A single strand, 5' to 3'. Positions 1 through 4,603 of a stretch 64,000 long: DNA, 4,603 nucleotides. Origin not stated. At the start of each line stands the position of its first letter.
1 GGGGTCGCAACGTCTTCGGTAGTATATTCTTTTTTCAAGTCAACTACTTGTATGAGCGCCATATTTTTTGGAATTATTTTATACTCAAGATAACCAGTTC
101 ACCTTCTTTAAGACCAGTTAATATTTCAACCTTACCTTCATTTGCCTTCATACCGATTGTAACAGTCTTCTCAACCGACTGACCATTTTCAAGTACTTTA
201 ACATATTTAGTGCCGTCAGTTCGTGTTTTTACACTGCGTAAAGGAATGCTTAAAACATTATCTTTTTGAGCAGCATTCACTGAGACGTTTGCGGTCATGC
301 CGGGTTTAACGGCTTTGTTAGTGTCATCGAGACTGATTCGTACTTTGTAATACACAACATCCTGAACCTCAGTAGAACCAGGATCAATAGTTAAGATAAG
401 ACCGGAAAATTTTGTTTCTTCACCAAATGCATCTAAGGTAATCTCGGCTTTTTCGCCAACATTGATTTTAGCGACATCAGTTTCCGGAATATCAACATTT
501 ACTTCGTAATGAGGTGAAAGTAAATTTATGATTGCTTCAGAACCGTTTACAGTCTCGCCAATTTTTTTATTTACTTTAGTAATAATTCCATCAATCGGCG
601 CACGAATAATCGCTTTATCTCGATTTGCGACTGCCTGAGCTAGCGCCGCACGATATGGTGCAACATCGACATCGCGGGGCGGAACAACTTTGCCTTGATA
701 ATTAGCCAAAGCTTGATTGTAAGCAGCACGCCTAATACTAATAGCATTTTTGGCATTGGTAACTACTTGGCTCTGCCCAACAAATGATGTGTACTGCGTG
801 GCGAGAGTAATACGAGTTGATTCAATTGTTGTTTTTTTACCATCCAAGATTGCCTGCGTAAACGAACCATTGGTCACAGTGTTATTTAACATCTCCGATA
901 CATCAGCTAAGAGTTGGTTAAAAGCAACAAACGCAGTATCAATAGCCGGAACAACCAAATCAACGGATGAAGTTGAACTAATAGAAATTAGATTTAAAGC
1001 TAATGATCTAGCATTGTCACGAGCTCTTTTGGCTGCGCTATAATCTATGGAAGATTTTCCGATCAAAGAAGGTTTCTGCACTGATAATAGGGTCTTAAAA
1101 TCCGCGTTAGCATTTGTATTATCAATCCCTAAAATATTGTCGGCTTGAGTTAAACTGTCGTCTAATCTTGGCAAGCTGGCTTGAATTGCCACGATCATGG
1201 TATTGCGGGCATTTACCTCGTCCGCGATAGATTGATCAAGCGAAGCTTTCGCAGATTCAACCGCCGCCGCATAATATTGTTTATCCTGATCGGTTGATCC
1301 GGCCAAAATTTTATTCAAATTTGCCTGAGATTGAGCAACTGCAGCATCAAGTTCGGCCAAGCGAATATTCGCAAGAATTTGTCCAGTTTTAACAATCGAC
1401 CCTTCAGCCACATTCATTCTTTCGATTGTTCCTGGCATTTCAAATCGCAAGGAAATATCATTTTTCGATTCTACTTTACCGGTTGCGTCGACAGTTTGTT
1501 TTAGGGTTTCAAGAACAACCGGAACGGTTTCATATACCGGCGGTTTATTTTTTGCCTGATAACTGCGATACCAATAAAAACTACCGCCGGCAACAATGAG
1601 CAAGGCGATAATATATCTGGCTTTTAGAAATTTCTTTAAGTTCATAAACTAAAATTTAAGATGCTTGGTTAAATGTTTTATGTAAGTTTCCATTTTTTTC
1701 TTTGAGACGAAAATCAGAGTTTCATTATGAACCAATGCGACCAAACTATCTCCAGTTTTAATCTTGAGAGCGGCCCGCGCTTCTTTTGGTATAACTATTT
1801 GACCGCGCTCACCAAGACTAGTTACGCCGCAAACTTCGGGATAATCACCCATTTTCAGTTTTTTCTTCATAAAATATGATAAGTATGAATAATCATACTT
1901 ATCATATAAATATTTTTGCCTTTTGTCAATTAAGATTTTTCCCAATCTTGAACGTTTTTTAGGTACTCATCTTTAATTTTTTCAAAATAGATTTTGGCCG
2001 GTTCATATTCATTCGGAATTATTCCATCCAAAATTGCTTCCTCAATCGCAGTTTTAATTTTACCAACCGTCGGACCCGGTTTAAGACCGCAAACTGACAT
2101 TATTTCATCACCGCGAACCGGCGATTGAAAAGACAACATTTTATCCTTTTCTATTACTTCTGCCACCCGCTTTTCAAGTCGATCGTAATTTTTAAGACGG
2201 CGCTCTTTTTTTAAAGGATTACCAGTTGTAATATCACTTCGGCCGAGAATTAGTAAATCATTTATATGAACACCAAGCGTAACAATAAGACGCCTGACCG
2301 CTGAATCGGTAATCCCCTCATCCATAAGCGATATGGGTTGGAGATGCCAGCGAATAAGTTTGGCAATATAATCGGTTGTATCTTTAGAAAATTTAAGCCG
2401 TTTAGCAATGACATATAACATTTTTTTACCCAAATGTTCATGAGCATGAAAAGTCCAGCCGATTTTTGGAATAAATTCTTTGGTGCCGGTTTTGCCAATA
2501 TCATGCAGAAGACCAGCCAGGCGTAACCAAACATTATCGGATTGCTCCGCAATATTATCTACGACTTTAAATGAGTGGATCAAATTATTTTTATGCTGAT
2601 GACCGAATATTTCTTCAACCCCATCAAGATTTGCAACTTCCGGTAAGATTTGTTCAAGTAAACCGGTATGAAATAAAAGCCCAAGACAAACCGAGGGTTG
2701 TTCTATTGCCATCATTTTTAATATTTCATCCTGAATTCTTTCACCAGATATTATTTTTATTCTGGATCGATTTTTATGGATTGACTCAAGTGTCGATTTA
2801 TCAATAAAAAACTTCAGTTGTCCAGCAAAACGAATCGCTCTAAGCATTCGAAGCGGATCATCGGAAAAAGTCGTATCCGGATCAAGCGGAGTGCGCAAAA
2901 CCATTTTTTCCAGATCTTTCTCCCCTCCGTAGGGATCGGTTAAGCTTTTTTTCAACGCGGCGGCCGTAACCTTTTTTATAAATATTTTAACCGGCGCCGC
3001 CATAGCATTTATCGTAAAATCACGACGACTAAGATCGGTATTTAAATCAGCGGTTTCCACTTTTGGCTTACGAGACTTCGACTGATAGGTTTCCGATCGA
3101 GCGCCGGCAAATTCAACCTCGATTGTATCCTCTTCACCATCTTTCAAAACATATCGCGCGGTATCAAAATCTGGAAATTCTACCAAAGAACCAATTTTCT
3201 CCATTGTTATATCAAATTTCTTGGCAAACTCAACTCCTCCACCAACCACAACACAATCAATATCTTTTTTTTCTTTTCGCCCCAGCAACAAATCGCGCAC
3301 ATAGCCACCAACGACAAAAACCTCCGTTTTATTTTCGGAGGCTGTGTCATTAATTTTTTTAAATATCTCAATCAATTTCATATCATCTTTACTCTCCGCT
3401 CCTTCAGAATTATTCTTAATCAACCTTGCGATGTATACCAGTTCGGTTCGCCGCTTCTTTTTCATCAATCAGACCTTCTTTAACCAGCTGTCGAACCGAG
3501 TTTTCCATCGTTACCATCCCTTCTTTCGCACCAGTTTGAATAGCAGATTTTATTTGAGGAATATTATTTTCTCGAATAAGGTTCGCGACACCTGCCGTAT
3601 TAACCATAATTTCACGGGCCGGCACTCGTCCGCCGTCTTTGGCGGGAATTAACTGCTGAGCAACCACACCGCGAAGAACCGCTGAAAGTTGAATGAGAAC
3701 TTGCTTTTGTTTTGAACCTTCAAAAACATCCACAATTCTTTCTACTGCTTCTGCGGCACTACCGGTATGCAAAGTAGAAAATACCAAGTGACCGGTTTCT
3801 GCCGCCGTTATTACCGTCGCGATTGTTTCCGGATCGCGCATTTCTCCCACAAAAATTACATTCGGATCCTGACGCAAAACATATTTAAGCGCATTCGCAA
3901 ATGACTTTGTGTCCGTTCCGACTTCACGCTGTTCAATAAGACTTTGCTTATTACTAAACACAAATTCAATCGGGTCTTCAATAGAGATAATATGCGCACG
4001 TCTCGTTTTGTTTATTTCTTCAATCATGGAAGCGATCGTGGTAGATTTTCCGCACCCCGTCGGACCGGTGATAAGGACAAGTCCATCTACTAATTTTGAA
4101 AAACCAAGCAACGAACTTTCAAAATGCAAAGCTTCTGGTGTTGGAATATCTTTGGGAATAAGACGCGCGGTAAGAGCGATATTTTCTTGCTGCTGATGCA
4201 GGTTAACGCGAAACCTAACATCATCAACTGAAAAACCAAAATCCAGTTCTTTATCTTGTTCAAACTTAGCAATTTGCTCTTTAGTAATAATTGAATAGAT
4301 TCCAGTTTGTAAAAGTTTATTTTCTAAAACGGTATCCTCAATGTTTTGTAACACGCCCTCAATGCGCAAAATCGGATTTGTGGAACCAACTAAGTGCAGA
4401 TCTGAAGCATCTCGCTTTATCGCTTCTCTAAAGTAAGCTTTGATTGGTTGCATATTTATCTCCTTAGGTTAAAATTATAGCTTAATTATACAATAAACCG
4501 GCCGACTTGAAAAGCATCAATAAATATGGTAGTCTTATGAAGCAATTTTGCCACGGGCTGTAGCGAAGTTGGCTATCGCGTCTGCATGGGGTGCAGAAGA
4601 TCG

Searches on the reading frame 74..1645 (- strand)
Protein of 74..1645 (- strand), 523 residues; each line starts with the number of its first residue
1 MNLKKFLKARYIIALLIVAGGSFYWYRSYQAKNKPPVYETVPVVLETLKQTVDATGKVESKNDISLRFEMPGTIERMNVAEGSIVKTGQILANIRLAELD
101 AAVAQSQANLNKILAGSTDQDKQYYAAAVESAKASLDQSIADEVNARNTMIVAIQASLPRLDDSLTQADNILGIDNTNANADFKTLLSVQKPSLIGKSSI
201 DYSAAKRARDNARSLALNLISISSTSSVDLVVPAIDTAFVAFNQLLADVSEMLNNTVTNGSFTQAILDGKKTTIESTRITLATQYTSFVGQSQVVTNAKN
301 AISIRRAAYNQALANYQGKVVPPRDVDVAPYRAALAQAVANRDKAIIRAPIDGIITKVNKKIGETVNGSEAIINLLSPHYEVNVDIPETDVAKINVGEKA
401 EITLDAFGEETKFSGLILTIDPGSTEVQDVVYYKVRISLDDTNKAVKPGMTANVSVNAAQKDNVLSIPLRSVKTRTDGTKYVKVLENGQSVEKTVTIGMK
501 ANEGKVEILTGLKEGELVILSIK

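Call 69: search_protein_families(library=pfam, proteins=[window:74-1645:-], max_evalue=0.00001)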
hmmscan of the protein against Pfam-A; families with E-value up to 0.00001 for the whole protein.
window:74-1645:- (523 aa): 3 families
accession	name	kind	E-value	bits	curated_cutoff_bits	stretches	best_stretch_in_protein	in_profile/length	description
PF16576.10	HlyD_D23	-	1.9e-17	63.7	30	1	336-452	100-214/214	Barrel-sandwich domain of CusB or HlyD membrane-fusion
PF13437.12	HlyD_3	-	8.8e-15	55.8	22.2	1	347-449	2-106/106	HlyD family secretion protein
PF13533.13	Biotin_lipoyl_2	-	3.6e-07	30.3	29.8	0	71-94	8-31/32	Biotin-lipoyl like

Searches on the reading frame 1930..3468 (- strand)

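Call 69: search_protein_families(library=pfam, proteins=[window:1930-3468:-], max_evalue=0.00001)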
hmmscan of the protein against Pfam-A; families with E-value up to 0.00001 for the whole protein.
window:1930-3468:- (512 aa): 3 families
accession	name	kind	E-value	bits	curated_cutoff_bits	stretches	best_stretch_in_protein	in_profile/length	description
PF01743.26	PolyA_pol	-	5.7e-22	78.8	23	1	51-192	2-126/126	Poly A polymerase head domain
PF12627.12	PolyA_pol_RNAbd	-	1.5e-18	66.7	22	1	220-279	2-61/64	Probable RNA and SrmB- binding site of polymerase A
PF01966.28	HD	-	3.1e-11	44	22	1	296-380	2-90/116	HD domain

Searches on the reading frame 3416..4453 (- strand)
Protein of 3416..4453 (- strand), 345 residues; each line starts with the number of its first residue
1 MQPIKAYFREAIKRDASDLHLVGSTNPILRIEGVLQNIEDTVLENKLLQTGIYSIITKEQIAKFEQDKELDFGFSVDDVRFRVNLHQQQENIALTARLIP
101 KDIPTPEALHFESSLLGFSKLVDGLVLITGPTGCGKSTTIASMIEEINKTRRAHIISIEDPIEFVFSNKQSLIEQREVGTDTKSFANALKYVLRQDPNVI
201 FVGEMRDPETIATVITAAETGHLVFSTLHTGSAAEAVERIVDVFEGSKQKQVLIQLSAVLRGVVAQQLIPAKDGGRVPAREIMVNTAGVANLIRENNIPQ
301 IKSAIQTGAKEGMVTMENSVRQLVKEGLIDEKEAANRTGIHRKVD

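Call 69: search_protein_families(library=pfam, proteins=[window:3416-4453:-], max_evalue=0.00001)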
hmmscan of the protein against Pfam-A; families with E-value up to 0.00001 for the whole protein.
window:3416-4453:- (345 aa): 1 family
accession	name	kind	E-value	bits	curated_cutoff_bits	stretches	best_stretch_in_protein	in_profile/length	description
PF00437.27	T2SSE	-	7.1e-44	150.4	24.9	1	4-309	12-313/370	Type II/IV secretion system protein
